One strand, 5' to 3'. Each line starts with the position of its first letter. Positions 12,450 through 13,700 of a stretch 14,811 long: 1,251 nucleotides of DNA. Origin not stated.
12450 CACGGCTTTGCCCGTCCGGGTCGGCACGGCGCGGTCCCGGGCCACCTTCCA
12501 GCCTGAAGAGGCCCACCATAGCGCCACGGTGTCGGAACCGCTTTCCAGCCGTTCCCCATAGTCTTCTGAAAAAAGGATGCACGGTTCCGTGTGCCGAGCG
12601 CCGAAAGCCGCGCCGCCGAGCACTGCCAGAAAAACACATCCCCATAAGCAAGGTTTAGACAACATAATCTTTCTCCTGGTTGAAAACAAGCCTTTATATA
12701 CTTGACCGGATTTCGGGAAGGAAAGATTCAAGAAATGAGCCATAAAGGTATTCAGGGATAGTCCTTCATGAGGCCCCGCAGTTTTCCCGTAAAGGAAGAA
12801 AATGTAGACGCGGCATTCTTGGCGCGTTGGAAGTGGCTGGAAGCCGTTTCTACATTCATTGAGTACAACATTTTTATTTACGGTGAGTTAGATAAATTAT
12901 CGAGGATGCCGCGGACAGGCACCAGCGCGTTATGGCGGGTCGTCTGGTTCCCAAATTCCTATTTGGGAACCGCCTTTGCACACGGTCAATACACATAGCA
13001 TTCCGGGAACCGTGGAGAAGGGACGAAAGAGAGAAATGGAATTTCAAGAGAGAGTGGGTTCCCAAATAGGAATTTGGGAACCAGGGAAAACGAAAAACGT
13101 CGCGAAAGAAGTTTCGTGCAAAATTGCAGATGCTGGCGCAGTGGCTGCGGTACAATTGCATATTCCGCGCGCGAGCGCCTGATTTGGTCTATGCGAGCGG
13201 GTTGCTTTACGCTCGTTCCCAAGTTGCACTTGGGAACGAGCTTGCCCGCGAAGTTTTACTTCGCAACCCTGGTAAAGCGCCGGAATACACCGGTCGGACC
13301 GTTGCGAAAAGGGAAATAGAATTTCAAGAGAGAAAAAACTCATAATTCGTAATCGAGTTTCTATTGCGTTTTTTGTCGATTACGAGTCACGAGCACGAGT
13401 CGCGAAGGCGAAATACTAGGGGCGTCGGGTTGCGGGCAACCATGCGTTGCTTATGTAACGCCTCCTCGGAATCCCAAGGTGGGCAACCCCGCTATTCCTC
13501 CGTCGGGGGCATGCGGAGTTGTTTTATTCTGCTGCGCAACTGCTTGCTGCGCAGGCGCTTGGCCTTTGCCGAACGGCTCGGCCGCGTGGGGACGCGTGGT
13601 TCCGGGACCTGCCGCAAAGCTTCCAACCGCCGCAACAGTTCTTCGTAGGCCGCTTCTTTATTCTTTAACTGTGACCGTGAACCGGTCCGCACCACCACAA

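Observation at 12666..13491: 825-bp intergenic region packed with a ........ hairpin family and 21-nt direct repeats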

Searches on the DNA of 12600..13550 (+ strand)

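Call 76: search_rna_families(source=window, start=12600, end=13550, threshold=evalue, max_evalue=1)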
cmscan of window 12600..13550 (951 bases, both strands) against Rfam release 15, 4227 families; matches with E-value up to 1: 1.
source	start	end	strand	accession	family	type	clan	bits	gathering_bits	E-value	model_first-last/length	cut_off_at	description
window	12940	13088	-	RF03632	MIR1882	Gene; miRNA;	-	22.9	107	0.064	1-131/131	no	MIR1882 microRNA precursor family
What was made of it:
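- On Any Rfam RNA family: The only hit below threshold is a spurious plant miRNA precursor match, E = 0.064 (call 76).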

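Call 90: search_dna_similar(query=window:13027-13086:+, collection=plasmids, mode=distant, max_evalue=0.01, max_rows=10)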
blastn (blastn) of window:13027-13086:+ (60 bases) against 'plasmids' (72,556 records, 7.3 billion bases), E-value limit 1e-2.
No match.

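Call 91: search_dna_similar(query=window:12940-13090:+, collection=phages, mode=distant, max_evalue=0.01, max_rows=10)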
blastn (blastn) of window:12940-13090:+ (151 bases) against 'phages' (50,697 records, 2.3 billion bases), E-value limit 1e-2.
No match.

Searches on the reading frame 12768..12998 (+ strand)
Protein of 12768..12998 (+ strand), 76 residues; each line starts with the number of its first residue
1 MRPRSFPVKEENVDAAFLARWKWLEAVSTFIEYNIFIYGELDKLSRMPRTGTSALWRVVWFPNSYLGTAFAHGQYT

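Call 77: search_protein_families(library=pfam, proteins=[window:12768-12998:+], max_evalue=0.1)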
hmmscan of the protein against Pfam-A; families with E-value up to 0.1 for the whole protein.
window:12768-12998:+ (76 aa): 1 family
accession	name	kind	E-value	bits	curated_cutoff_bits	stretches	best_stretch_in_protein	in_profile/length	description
PF10981.13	DUF2788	-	0.083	13.4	25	0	27-59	2-34/51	Protein of unknown function (DUF2788)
